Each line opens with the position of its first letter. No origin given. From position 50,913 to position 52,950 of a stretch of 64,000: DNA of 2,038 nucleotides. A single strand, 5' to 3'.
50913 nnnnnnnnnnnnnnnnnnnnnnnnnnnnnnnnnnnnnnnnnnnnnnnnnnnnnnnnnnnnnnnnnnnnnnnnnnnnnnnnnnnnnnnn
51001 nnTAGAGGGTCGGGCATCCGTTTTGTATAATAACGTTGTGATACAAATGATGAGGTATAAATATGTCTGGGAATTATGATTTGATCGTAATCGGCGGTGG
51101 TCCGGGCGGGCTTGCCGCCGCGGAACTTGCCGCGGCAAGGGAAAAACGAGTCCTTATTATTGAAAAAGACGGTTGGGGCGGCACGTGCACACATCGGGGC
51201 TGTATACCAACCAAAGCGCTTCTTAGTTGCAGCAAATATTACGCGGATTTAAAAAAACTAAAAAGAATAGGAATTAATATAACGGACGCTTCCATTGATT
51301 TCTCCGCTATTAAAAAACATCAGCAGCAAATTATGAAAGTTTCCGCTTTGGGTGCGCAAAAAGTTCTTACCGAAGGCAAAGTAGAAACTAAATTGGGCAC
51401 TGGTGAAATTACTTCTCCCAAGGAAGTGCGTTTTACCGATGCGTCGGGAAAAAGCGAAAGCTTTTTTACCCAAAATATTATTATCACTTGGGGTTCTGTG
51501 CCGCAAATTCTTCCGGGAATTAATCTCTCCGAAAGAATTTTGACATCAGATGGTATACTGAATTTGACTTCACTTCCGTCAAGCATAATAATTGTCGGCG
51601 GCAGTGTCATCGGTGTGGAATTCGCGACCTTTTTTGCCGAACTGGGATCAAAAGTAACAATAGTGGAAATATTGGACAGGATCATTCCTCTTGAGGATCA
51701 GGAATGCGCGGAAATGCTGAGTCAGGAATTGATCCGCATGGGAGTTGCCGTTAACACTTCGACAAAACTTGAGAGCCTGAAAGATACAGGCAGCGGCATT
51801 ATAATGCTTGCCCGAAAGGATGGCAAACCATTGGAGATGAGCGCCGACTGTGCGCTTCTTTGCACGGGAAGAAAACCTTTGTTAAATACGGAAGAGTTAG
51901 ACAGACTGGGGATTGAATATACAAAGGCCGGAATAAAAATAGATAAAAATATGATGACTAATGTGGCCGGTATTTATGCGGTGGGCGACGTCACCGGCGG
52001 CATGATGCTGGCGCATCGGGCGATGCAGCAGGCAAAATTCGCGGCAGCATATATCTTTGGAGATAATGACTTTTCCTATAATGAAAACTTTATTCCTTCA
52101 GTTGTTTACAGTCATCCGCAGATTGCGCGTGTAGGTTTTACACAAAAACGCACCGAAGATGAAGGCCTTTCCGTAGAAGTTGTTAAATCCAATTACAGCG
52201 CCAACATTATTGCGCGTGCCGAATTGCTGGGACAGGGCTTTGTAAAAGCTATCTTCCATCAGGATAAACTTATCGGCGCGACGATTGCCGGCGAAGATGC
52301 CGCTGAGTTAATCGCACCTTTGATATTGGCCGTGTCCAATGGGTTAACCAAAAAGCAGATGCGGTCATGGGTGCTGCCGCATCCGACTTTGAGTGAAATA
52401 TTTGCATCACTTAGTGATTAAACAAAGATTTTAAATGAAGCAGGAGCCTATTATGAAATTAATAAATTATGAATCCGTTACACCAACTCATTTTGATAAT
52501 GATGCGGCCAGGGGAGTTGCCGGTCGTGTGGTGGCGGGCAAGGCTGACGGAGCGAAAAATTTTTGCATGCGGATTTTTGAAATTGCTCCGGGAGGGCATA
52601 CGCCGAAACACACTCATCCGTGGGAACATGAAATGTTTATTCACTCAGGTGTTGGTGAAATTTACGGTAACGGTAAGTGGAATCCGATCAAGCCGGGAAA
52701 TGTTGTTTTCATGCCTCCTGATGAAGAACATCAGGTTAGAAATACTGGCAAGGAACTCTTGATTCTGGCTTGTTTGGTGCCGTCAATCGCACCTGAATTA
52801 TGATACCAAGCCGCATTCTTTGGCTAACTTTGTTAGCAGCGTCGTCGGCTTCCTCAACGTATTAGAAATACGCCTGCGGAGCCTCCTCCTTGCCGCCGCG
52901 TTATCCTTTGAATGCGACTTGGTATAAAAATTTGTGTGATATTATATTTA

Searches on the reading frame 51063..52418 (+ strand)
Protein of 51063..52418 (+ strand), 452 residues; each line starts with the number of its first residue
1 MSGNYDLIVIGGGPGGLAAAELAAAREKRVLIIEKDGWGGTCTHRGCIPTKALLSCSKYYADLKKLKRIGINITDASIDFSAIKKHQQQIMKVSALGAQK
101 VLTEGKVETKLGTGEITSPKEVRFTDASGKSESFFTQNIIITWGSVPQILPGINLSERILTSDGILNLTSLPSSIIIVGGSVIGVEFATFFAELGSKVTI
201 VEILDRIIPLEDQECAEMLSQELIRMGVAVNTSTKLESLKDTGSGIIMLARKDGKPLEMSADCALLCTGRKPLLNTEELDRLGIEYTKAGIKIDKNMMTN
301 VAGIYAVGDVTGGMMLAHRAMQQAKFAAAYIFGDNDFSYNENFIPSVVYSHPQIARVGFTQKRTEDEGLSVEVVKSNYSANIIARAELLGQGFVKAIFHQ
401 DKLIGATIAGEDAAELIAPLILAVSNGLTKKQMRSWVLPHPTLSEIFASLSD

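Call 52: search_protein_families(library=pfam, proteins=[window:51063-52418:+], max_evalue=0.00001)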
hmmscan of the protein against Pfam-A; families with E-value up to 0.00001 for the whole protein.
window:51063-52418:+ (452 aa): 10 families
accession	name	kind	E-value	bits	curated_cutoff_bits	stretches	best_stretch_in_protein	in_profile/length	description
PF07992.20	Pyr_redox_2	-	3e-59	201.3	26.1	1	5-324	1-291/291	Pyridine nucleotide-disulphide oxidoreductase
PF02852.28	Pyr_redox_dim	-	1.2e-23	83.9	25.3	1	344-447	1-106/110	Pyridine nucleotide-disulphide oxidoreductase, dimerisation domain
PF00070.33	Pyr_redox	-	5.3e-22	78.6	22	1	175-245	2-72/82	Pyridine nucleotide-disulphide oxidoreductase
PF12831.13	FAD_oxidored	-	6.4e-10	39.3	27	1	6-49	1-45/416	FAD dependent oxidoreductase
PF13738.12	Pyr_redox_3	-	8.4e-09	35.5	30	1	8-308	1-305/305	Pyridine nucleotide-disulphide oxidoreductase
PF00890.30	FAD_binding_2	-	1.6e-08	34.6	20.4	0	6-38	1-33/414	FAD binding domain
PF03486.20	HI0933_like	-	5.2e-08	33.1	50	0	6-36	2-32/244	HI0933-like protein Rossmann domain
PF13450.12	NAD_binding_8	-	1.1e-07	32.4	21.9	1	9-43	1-36/68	NAD(P)-binding Rossmann-like domain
PF01134.28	GIDA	-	1.7e-06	27.8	22.1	0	6-77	1-70/391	Glucose inhibited division protein A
PF01266.30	DAO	-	3e-06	27.4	27.9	0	6-45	1-41/353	FAD dependent oxidoreductase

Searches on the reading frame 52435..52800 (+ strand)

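Call 52: search_protein_families(library=pfam, proteins=[window:52435-52800:+], max_evalue=0.00001)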
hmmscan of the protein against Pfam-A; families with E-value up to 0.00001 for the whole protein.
window:52435-52800:+ (122 aa): 2 families
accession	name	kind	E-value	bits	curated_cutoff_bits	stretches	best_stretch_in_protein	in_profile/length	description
PF07883.17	Cupin_2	-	1e-15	57.6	27.2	1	47-111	2-66/70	Cupin domain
PF02311.25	AraC_binding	-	1.1e-08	35.3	21.1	1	47-104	7-64/135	AraC-like ligand binding domain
